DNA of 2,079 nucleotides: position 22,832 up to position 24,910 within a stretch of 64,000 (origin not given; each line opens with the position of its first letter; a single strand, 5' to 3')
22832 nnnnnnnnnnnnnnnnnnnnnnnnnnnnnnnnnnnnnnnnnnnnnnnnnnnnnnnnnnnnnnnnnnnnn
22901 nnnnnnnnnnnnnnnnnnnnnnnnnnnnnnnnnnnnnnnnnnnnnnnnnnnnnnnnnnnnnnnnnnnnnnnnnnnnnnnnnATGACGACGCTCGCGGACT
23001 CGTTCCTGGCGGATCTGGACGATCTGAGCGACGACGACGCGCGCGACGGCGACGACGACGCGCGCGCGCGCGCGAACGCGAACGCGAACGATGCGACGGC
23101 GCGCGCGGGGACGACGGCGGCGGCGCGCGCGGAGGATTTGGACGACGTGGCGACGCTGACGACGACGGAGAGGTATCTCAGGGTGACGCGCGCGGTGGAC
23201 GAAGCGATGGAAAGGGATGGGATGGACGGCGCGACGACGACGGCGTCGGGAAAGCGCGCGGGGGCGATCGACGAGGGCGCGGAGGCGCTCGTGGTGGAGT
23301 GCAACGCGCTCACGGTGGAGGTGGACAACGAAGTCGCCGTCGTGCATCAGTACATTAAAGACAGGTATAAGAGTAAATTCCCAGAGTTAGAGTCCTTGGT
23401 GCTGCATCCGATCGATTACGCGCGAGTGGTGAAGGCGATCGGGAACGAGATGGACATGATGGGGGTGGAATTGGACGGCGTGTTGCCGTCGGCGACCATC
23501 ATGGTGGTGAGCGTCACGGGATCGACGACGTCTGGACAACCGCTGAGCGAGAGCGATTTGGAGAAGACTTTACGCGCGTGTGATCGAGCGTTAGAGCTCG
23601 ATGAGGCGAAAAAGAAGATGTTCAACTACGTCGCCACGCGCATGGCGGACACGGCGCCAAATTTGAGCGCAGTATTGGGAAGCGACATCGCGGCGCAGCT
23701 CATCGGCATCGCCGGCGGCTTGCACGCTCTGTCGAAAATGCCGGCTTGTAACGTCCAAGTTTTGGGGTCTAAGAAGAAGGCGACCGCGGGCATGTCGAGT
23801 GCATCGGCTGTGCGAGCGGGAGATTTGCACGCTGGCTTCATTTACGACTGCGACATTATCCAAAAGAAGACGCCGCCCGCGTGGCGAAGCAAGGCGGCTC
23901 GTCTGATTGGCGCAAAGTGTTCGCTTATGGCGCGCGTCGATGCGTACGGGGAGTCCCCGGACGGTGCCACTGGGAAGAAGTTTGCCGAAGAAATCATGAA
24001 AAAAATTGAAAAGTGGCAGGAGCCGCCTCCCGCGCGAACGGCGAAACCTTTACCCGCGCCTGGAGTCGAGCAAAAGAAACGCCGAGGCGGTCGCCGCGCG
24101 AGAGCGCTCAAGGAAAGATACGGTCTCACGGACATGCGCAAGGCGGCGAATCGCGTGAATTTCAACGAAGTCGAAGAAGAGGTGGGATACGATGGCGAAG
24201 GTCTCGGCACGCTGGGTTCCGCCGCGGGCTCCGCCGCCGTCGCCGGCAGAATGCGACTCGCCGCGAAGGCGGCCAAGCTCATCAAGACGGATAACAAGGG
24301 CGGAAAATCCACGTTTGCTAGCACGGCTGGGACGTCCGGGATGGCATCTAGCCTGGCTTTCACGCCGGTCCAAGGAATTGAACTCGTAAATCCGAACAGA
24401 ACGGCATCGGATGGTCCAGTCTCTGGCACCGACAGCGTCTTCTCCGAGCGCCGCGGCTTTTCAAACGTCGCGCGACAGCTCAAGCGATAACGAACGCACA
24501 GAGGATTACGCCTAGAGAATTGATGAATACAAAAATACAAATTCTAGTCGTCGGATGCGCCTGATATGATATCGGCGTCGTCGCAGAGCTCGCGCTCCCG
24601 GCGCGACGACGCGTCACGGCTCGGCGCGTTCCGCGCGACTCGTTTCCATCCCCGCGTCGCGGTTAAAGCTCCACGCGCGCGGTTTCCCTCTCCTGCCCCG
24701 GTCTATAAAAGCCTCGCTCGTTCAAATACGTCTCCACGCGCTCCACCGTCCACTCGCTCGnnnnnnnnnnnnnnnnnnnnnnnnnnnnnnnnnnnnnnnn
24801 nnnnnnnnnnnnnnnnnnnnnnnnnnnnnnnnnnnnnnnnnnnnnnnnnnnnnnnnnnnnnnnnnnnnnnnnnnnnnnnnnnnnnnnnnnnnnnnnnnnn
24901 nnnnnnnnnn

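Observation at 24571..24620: Candidate non-canonical (GUGA, CC-type) SECIS element immediately downstream of the SelM stop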

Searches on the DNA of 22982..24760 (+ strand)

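Call 4: search_rna_families(source=window, start=24400, end=24760, threshold=evalue, max_evalue=10, show_alignments=5)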
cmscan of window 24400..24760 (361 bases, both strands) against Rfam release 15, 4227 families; matches with E-value up to 10: 1.
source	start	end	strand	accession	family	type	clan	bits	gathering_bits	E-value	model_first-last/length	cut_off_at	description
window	24567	24685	+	RF02826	Scr6925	Gene; sRNA;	-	13.8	50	5.9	1-131/131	no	Streptomyces RNA 6925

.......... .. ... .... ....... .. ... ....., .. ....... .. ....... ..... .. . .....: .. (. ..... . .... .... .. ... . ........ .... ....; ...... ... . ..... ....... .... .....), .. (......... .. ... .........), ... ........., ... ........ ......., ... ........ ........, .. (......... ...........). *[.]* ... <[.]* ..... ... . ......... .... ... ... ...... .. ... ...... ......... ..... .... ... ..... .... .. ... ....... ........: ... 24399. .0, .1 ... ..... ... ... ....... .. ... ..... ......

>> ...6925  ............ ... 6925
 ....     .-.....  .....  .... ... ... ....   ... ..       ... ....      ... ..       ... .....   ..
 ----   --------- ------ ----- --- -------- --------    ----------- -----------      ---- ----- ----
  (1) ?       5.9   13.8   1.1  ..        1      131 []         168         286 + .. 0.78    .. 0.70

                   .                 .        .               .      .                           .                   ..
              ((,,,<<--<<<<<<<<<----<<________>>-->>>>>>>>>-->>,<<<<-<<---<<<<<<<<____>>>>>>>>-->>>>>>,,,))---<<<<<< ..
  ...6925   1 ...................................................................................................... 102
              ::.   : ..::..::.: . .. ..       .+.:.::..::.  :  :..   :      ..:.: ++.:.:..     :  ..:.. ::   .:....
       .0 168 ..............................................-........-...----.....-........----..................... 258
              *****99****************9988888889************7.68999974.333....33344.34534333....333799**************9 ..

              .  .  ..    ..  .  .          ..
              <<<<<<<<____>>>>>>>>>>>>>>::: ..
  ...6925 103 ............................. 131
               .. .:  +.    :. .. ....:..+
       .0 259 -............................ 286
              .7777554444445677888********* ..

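Call 54: search_rna_families(sources=[L013, L014, L015, L017, L029, L037, L044], threshold=evalue, max_evalue=10)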
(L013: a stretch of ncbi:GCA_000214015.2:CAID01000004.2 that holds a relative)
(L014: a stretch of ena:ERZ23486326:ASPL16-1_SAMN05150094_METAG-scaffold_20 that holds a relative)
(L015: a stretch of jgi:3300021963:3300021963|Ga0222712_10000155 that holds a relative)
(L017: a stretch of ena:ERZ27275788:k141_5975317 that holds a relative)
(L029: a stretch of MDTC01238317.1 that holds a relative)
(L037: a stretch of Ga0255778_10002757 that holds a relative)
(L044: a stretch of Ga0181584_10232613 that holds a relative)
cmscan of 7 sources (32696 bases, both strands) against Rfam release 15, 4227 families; matches with E-value up to 10: 4.
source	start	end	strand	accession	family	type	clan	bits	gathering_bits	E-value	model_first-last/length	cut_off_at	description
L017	2571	2621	-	RF03407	MIR531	Gene; miRNA;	-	26.7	70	0.54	1-69/69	no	MIR531 microRNA precursor family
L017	5401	5432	-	RF03139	S4-Bacteroidia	Cis-reg; leader;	CL00119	26.3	34.7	0.13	1-34/34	no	S4-Bacteroidia ribosomal protein leader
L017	43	103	-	RF03407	MIR531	Gene; miRNA;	-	22.7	70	5.9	1-69/69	no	MIR531 microRNA precursor family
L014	4874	4961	-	RF01059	mir-598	Gene; miRNA;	-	20.7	69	6.3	1-80/80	no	mir-598 microRNA precursor family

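Call 56: search_rna_families(source=L013, start=3950, end=4310, threshold=evalue, max_evalue=10)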
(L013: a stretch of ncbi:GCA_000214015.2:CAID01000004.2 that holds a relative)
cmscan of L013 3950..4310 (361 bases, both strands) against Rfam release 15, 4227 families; matches with E-value up to 10: 0.
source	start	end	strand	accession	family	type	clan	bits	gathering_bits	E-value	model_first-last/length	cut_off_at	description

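Call 71: search_with_rna_model(model_id=R1, sources=[L052, L053, L054, L055, L056, L011, L012, L007, L026, L013, L014, L015, L017, L029, L037, L044, L046, L049], max_evalue=0.01, show_alignments=6)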
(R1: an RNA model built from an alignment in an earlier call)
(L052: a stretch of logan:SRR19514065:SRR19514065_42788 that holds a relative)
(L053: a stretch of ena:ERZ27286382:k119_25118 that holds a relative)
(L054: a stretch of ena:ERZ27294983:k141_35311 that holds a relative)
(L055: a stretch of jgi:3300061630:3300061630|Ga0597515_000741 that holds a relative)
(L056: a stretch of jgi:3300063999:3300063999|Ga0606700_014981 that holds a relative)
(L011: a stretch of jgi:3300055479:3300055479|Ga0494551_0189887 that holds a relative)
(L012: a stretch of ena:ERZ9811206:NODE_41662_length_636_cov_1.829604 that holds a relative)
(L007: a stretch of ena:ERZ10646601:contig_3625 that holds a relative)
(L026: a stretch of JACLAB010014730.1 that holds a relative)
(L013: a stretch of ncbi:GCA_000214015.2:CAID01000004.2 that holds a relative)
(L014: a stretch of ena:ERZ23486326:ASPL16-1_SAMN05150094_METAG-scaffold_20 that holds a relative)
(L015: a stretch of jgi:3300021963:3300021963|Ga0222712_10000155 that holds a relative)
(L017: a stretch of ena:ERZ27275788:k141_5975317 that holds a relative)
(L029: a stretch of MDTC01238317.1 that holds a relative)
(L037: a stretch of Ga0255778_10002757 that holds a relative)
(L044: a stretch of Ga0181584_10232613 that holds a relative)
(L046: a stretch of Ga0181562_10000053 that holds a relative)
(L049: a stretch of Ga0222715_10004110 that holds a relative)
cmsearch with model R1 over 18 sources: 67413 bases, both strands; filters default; matches with E-value up to 0.01: 16.
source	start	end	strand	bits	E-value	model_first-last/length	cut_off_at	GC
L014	4145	4206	-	70.1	1.9e-14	1-61/61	no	0.55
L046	1512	1573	+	70.1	1.9e-14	1-61/61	no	0.55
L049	1512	1573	+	67.7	7.1e-14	1-61/61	no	0.55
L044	758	818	+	67.5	7.8e-14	1-61/61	no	0.54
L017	4182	4243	-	64.1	5e-13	1-61/61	no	0.55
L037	1494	1552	+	63.3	7.4e-13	1-61/61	no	0.56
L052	2736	2797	-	63.1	8.2e-13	1-61/61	no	0.53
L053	1829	1887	-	60.7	3e-12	1-61/61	no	0.58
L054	3211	3269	-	60.7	3e-12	1-61/61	no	0.58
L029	1494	1552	+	60.7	3e-12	1-61/61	no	0.58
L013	4097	4163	-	58.2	1.2e-11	1-61/61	no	0.58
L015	4085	4143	-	56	3.7e-11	1-61/61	no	0.59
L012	379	435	+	49.9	1e-09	1-61/61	no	0.7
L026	1496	1552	+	49.6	1.2e-09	1-61/61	no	0.7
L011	371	426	+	45.6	1e-08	1-61/61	no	0.7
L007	3293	3350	+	40.9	1.3e-07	1-61/61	no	0.71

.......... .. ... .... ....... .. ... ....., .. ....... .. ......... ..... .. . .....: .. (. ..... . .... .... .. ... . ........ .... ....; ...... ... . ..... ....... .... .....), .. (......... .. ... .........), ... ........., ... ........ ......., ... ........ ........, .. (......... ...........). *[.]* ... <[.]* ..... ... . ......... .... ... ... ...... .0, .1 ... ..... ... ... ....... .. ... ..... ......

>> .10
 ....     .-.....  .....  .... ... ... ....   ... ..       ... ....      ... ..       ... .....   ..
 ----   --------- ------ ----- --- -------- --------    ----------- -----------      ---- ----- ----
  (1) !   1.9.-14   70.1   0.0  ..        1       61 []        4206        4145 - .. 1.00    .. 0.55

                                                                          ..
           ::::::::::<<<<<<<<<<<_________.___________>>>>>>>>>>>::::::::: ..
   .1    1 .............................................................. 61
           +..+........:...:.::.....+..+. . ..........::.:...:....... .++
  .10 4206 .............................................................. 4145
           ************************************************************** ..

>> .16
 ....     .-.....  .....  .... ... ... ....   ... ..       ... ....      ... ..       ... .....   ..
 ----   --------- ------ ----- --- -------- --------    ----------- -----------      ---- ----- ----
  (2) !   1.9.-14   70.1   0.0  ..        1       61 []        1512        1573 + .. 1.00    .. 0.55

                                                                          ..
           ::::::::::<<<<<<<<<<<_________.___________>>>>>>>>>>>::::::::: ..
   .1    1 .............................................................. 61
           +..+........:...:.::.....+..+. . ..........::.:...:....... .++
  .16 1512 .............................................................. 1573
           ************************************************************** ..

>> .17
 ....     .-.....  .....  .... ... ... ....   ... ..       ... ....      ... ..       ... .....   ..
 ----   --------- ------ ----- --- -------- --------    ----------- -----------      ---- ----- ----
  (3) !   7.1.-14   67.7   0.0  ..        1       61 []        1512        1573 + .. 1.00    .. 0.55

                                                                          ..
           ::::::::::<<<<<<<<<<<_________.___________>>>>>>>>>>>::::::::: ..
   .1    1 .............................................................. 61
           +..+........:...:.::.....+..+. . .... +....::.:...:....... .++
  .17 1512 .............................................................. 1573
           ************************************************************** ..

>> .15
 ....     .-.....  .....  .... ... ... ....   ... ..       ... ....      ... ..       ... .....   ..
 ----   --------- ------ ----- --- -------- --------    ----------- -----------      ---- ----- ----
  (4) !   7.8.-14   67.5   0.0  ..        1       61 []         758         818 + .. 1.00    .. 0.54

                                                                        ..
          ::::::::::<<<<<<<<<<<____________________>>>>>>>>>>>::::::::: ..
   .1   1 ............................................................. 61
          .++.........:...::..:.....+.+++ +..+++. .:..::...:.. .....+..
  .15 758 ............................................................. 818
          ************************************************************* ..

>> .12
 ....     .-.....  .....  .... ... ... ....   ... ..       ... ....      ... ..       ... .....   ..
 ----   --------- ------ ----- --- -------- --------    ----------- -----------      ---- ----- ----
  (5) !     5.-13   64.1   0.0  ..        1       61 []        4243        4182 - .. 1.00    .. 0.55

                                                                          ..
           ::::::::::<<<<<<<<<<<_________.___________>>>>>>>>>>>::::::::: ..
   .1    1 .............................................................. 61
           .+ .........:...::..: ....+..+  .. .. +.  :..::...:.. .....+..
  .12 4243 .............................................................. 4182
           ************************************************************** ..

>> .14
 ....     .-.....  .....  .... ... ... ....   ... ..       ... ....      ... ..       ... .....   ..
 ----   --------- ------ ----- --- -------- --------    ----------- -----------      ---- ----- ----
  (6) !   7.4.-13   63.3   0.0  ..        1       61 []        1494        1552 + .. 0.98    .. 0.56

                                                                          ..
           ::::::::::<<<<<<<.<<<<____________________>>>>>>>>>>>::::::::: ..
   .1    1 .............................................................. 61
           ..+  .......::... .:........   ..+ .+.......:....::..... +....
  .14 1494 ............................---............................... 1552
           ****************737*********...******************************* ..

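Call 78: search_with_rna_model(model_id=R1, sources=[L057, L058], max_evalue=1, filters=off, show_alignments=2)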
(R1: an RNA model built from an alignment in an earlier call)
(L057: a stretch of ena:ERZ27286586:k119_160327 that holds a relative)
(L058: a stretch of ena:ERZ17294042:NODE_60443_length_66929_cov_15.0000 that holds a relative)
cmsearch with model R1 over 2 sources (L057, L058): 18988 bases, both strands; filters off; matches with E-value up to 1: 10.
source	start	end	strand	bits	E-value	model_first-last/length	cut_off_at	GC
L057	1024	1053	-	12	0.2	17-46/61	no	0.57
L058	1024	1053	-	12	0.2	17-46/61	no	0.57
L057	8593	8619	-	11.2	0.31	11-52/61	no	0.89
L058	8589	8615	-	11.2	0.31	11-52/61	no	0.89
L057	8593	8619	+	11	0.35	11-52/61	no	0.89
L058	8589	8615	+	11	0.35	11-52/61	no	0.89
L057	8847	8879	+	10.2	0.51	11-55/61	no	0.7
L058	8843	8875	+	10.2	0.51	11-55/61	no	0.7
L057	6299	6334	-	10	0.58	1-61/61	no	0.47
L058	6299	6334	-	10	0.58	1-61/61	no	0.47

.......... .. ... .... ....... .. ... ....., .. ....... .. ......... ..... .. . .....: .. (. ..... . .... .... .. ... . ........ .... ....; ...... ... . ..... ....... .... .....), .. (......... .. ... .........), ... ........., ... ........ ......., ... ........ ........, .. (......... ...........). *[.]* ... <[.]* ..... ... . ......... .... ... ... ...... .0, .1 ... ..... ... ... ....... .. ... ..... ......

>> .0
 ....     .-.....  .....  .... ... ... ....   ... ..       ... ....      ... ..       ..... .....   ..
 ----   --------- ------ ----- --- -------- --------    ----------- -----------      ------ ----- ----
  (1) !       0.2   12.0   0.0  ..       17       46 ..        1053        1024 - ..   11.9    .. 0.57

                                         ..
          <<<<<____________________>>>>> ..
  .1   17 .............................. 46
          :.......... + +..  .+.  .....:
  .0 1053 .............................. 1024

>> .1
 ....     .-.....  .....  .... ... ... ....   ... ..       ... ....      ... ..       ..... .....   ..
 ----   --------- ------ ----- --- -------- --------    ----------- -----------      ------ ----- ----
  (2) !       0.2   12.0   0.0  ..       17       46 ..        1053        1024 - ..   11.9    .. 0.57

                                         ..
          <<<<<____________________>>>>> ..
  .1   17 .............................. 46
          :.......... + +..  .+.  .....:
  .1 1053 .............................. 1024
